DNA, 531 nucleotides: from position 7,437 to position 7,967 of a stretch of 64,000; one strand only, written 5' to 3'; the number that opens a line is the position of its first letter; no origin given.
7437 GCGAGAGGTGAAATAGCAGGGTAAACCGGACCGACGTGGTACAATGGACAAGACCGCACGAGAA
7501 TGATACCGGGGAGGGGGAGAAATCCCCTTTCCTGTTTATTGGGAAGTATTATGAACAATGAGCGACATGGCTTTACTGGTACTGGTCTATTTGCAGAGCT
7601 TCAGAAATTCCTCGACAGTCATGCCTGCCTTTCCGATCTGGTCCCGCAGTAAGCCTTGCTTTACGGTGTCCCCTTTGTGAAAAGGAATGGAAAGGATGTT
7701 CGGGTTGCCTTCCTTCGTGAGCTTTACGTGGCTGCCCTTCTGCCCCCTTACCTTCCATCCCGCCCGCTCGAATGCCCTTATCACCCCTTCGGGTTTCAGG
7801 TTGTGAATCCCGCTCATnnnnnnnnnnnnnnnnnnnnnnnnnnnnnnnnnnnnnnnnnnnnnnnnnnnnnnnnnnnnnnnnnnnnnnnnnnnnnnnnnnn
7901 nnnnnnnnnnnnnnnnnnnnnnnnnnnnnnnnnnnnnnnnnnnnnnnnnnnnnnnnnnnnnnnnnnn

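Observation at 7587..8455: HicA toxin paired with a MerR-HicB fusion antitoxin in antitoxin-first order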

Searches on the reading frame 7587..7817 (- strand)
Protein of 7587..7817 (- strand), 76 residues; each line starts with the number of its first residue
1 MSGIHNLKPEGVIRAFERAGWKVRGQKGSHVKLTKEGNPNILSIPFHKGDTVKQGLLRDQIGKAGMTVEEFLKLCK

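Call 3: search_protein_families(library=pfam, proteins=[window:7587-7817:-], max_evalue=0.1)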
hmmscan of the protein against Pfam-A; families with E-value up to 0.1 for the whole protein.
window:7587-7817:- (76 aa): 1 family
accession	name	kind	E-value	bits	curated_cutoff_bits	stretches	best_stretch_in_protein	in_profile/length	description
PF07927.17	HicA_toxin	-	9.9e-16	58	27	1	12-65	4-57/58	HicA toxin of bacterial toxin-antitoxin,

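Call 4: search_protein_families(library=ncbifam, proteins=[window:7587-7817:-], max_evalue=0.1)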
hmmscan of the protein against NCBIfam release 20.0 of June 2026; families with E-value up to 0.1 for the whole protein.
window:7587-7817:- (76 aa): 0 families
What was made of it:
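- On Canonical MerR-family regulators (MerR, CueR, SoxR, BmrR): No metal-binding or drug-binding domain was detected (calls 3, 4).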

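Call 23: search_solved_structures(query=window:7590-7817:-, max_evalue=1, show_alignments=2)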
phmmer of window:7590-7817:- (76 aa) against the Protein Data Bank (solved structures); distinct sequences matched with E-value up to 1: 7.
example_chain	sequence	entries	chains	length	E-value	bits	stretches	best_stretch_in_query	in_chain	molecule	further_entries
5byo_A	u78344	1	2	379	7.2e-07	32.5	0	45-76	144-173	dTor_12x31L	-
4p78_C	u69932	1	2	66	3.3e-06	30.4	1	12-66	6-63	HicA3 Toxin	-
4yxz_A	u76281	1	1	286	3.9e-06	30.2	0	45-76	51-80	dTor_9x31L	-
1whz_A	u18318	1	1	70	1.3e-05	28.5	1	8-73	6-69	Hypothetical protein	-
5yrz_B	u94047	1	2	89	0.017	18.7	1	12-44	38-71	HicA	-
4yxy_A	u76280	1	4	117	0.072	16.6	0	46-76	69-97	dTor_9x31L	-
9svk_A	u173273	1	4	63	0.71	13.5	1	13-59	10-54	Toxin-antitoxin system, toxin component, HicA family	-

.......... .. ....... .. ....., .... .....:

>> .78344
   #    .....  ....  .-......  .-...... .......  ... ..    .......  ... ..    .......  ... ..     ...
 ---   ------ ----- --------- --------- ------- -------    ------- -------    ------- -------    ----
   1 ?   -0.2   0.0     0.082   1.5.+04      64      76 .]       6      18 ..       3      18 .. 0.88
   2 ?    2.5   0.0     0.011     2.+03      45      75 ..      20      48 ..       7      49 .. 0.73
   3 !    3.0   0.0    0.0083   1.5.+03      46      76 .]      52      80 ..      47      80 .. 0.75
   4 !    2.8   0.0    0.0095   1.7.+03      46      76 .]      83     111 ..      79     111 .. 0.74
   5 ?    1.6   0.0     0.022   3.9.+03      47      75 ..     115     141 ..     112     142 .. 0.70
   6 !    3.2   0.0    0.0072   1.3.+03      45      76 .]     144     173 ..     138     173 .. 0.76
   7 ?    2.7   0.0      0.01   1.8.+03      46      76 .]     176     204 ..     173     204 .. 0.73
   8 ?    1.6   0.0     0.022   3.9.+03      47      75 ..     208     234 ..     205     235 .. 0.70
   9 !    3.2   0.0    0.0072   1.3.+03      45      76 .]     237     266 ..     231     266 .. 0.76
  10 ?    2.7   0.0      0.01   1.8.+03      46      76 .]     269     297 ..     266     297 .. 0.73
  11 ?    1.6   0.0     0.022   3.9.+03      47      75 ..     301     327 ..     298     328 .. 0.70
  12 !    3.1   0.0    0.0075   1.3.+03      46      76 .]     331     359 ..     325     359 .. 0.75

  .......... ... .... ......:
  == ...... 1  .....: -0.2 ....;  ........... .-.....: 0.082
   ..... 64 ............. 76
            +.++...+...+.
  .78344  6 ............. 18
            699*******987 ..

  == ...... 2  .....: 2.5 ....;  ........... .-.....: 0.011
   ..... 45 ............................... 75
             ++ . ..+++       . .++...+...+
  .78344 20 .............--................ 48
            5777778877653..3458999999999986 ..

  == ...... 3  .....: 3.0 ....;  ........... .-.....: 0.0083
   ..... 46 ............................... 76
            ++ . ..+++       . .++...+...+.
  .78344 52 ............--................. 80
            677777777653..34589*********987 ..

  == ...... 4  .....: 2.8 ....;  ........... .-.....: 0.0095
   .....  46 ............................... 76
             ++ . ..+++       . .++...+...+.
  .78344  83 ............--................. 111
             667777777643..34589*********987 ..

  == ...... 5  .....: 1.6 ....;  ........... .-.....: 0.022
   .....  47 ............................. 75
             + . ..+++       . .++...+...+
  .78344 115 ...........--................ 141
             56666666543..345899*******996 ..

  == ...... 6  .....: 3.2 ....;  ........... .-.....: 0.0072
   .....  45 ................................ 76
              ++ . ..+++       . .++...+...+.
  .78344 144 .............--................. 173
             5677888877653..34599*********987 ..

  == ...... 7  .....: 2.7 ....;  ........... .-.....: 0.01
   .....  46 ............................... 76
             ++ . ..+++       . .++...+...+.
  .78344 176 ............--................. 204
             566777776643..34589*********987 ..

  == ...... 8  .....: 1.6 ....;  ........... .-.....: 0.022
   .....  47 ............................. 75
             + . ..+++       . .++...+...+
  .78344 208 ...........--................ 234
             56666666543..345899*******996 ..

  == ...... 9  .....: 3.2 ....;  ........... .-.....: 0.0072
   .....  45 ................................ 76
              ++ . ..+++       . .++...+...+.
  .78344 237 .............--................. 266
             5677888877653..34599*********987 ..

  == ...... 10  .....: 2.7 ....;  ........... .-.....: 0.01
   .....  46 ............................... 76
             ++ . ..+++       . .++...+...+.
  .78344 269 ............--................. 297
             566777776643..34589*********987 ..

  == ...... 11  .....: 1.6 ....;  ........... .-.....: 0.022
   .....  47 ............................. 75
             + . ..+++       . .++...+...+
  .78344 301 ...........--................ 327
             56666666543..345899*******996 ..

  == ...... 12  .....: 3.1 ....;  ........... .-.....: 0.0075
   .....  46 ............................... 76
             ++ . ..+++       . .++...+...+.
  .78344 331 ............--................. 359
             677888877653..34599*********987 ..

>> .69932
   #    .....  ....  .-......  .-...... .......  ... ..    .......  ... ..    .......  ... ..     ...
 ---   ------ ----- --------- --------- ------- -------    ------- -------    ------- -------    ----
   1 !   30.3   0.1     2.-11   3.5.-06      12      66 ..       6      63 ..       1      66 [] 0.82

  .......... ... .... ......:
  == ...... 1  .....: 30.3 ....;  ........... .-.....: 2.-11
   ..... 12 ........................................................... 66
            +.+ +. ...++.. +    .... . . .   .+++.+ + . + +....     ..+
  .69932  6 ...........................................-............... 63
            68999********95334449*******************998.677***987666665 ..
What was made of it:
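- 7587..7817 (-): hicA toxin gene (76 aa, stop included). It aligns with Y. pestis HicA3 (4p78) and TTHA1913 (1whz) (call 23).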

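Call 51: search_protein_families(library=padloc, proteins=[window:7590-7817:-], max_evalue=0.001)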
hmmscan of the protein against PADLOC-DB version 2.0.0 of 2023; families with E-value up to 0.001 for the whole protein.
window:7590-7817:- (76 aa): 0 families

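Call 73: search_protein_families(library=phrogs, proteins=[window:7590-7817:-], max_evalue=0.001)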
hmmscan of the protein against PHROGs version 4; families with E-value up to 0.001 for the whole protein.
window:7590-7817:- (76 aa): 1 family
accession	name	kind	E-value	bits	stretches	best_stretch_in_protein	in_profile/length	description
phrog_353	-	moron, auxiliary metabolic gene and host takeover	4.3e-08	34.1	1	6-67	4-66/73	toxin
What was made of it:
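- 7587..7817 (-): Matches PF07927 at E 1e-15 (call 3) and phrog_353 'toxin' (call 73).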
